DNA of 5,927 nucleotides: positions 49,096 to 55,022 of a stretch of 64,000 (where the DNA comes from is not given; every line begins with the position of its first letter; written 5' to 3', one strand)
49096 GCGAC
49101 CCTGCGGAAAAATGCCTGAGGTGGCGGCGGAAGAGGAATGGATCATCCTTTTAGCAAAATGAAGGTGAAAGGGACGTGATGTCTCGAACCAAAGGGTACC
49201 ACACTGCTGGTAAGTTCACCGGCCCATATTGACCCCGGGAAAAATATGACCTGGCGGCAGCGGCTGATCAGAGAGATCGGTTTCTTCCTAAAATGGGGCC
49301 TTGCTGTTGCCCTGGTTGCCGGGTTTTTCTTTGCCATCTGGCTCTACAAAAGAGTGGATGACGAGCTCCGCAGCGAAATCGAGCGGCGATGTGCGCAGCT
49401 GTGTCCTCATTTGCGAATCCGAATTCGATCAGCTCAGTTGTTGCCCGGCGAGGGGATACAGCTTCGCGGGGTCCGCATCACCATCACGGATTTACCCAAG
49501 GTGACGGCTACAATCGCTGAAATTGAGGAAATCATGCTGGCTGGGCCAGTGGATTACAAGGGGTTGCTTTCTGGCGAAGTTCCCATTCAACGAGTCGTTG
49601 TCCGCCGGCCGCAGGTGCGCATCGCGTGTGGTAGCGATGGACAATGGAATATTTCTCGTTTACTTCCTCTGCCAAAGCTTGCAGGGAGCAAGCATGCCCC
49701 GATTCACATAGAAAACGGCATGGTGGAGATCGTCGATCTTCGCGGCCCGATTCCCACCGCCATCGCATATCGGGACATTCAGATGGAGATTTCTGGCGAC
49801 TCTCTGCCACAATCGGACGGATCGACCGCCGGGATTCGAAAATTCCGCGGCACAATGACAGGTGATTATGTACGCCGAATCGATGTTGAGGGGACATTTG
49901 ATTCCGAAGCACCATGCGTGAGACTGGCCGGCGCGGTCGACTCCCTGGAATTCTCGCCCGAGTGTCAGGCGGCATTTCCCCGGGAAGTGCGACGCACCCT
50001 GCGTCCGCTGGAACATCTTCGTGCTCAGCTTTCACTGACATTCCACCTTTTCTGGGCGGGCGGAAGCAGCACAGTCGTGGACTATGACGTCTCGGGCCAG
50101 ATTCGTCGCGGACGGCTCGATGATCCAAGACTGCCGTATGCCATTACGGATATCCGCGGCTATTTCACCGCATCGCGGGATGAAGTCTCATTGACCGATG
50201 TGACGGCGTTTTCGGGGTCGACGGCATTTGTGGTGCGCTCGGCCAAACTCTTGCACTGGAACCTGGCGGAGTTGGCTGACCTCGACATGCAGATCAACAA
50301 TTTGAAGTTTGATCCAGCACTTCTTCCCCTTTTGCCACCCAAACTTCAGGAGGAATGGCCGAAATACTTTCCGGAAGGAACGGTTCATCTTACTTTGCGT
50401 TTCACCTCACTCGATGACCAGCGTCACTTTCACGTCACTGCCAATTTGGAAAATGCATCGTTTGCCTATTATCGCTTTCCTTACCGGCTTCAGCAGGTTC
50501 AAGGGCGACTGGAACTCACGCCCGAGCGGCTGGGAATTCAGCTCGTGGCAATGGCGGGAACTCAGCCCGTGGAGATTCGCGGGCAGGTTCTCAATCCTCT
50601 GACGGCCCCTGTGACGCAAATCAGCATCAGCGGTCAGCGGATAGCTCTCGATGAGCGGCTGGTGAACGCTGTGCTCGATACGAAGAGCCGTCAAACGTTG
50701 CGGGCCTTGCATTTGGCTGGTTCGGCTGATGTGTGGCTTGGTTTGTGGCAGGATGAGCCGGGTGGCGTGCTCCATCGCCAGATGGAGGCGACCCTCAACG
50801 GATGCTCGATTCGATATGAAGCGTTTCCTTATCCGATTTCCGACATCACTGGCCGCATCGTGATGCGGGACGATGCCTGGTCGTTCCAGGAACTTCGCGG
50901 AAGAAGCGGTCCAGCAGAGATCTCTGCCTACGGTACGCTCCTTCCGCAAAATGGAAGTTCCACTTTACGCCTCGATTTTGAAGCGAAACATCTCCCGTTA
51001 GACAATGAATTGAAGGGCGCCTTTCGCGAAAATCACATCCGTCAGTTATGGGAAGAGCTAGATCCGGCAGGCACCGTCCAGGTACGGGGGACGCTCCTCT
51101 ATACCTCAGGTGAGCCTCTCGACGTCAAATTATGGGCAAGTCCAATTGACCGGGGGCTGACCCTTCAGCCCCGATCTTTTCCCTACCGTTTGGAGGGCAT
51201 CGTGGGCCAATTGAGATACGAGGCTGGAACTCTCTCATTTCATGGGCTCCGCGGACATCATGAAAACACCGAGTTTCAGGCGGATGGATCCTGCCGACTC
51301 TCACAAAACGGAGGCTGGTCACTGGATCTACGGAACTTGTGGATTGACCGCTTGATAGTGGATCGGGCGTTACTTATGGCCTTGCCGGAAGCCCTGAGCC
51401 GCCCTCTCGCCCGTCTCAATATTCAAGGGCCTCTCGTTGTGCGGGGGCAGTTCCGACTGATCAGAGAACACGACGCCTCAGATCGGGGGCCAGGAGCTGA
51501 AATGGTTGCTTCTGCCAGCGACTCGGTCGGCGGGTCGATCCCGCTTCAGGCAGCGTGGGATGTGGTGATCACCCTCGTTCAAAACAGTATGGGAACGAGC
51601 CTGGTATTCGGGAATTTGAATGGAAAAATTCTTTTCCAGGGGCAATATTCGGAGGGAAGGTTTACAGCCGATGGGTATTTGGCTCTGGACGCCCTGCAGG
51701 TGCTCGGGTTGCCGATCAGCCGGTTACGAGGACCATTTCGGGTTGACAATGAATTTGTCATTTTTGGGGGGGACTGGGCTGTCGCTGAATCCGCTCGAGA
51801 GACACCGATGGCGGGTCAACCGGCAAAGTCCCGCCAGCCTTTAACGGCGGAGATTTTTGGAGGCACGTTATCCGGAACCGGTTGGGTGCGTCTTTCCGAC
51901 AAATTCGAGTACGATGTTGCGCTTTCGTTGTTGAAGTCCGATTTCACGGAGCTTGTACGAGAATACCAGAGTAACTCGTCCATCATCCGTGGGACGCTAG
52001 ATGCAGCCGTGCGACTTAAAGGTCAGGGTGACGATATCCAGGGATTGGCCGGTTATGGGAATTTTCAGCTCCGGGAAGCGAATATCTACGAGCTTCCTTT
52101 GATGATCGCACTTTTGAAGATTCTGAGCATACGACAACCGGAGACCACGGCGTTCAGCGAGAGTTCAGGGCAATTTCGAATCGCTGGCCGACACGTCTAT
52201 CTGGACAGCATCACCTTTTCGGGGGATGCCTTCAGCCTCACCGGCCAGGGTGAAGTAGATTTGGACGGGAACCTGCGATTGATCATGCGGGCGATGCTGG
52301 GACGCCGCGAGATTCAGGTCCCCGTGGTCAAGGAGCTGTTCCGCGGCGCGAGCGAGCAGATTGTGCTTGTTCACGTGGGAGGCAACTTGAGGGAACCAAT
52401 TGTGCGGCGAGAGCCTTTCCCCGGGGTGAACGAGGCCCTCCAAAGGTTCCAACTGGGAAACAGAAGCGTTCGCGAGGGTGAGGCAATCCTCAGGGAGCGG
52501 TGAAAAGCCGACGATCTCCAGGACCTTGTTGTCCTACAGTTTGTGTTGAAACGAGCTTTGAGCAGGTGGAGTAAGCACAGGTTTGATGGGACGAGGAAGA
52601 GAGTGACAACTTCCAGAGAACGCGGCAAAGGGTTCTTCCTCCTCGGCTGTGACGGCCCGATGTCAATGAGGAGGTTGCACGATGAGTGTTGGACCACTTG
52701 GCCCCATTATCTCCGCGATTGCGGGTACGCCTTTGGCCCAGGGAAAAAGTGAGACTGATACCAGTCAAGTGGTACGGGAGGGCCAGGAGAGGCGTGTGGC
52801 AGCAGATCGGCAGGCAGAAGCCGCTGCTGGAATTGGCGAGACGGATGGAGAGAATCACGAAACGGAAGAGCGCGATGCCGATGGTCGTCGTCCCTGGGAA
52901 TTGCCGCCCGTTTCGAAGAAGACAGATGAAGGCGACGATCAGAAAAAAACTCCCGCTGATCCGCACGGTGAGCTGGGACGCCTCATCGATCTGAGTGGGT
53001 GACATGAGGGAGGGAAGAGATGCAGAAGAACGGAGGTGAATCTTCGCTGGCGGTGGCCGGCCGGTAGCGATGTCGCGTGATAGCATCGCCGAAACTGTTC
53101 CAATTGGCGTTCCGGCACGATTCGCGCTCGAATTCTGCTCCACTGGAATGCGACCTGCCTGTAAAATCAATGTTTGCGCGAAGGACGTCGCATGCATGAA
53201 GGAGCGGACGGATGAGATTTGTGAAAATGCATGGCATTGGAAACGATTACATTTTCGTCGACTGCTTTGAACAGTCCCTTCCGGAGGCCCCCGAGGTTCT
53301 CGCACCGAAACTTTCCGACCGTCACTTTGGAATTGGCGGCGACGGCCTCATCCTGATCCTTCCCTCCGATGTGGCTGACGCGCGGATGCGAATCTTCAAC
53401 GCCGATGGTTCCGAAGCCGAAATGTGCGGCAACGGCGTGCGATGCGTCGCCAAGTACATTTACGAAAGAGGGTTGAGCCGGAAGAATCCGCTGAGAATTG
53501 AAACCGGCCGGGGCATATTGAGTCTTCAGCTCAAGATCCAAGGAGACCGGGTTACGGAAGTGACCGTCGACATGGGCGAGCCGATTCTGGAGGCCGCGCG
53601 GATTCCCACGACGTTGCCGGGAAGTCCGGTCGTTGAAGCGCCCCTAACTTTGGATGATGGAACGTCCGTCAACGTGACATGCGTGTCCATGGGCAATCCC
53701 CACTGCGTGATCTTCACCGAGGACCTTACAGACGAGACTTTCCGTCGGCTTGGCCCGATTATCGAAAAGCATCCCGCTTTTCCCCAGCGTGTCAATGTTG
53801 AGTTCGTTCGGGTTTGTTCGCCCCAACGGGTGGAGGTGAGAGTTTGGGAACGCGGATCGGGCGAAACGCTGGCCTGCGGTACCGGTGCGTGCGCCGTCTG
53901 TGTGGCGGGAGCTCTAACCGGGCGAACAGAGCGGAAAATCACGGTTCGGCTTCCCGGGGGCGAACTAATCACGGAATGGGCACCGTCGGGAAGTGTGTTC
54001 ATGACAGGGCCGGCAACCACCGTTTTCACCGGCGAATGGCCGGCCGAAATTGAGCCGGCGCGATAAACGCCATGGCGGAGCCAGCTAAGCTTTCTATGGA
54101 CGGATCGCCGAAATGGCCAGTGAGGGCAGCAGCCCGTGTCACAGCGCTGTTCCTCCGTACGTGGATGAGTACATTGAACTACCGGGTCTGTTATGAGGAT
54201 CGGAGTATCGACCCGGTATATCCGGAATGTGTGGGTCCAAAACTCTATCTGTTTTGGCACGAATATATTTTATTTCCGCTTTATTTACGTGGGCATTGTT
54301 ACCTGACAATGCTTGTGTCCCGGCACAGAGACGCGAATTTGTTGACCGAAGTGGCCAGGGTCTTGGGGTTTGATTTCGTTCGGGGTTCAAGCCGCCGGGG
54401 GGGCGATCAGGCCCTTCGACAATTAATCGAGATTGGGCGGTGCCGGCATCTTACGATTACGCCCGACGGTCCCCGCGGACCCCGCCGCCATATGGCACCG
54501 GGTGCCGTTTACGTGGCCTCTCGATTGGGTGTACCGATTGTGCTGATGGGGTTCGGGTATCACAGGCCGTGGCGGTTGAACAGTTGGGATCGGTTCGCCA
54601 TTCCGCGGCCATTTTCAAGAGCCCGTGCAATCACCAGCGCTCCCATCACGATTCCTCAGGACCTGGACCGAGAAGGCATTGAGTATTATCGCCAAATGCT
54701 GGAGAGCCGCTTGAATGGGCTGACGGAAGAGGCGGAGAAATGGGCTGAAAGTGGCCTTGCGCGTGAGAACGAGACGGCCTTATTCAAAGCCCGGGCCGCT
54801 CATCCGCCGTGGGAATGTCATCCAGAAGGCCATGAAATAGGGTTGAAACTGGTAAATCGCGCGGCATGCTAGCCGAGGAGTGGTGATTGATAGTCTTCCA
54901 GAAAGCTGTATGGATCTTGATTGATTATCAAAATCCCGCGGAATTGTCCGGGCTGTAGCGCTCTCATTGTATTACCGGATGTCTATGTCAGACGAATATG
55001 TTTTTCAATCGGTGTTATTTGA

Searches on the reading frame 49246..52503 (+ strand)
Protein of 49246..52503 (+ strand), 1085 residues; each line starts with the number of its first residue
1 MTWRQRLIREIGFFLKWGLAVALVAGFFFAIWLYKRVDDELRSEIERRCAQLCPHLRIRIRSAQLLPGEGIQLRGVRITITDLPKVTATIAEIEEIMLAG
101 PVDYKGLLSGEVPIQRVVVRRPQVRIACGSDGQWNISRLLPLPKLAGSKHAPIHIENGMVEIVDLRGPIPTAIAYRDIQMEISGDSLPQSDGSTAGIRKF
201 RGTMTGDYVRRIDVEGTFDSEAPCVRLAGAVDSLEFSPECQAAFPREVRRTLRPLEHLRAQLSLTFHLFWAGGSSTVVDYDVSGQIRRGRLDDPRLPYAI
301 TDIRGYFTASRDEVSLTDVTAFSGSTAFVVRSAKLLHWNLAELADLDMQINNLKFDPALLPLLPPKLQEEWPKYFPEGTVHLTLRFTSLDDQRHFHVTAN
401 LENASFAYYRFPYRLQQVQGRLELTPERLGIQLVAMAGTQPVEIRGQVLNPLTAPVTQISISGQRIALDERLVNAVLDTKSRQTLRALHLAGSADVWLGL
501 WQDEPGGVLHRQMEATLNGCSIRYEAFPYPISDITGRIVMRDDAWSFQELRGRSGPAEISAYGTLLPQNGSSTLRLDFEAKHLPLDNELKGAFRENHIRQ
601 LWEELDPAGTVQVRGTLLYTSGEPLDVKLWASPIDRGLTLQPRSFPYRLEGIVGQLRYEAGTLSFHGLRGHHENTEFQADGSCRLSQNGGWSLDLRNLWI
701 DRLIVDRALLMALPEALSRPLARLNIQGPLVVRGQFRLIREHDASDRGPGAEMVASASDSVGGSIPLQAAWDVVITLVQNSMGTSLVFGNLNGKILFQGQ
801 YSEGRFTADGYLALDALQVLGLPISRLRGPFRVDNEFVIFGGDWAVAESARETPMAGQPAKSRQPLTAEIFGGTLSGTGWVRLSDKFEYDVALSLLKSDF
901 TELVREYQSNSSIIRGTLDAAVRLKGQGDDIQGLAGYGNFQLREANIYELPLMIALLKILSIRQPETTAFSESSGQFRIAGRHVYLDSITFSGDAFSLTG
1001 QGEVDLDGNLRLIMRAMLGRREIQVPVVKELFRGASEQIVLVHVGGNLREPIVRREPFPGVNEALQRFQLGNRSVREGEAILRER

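Call 20: search_protein_families(library=pfam, proteins=[window:49246-52503:+], max_evalue=0.001)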
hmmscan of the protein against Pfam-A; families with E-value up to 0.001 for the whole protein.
window:49246-52503:+ (1085 aa): 1 family
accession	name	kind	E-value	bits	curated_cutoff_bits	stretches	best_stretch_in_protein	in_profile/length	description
PF05170.20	AsmA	-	0.00027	20.3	29.8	0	55-148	47-139/607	AsmA family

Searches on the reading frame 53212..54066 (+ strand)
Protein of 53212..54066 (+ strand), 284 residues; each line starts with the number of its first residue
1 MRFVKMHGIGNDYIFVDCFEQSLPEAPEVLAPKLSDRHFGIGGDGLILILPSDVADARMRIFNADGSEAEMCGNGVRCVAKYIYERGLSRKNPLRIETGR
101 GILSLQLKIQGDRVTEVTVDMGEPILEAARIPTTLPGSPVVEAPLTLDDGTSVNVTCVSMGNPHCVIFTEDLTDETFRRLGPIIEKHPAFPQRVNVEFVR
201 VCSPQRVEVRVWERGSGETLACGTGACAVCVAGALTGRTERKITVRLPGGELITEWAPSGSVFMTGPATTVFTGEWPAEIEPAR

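Call 20: search_protein_families(library=pfam, proteins=[window:53212-54066:+], max_evalue=0.001)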
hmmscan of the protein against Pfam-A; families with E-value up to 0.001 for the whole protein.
window:53212-54066:+ (284 aa): 2 families
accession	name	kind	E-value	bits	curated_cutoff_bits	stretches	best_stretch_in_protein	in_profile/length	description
PF01678.24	DAP_epimerase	-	1.5e-72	241.8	34.7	2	3-125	1-119/121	Diaminopimelate epimerase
PF02567.21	PhzC-PhzF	-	0.00064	19.8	27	0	51-134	47-128/281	Phenazine biosynthesis-like protein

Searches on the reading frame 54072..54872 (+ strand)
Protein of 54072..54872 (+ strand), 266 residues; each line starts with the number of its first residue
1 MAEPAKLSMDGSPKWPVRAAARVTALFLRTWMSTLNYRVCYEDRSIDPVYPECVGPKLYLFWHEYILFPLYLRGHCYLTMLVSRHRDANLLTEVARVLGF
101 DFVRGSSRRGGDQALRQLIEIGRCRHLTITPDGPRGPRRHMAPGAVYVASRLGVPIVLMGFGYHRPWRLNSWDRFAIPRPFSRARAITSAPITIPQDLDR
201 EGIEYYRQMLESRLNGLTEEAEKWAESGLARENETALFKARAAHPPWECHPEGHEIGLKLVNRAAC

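Call 20: search_protein_families(library=pfam, proteins=[window:54072-54872:+], max_evalue=0.001)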
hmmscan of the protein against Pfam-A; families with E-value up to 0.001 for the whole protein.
window:54072-54872:+ (266 aa): 1 family
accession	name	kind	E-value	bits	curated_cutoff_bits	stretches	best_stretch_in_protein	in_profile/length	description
PF04028.18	DUF374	-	7.2e-20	70.8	26.8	1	77-138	7-69/69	Domain of unknown function (DUF374)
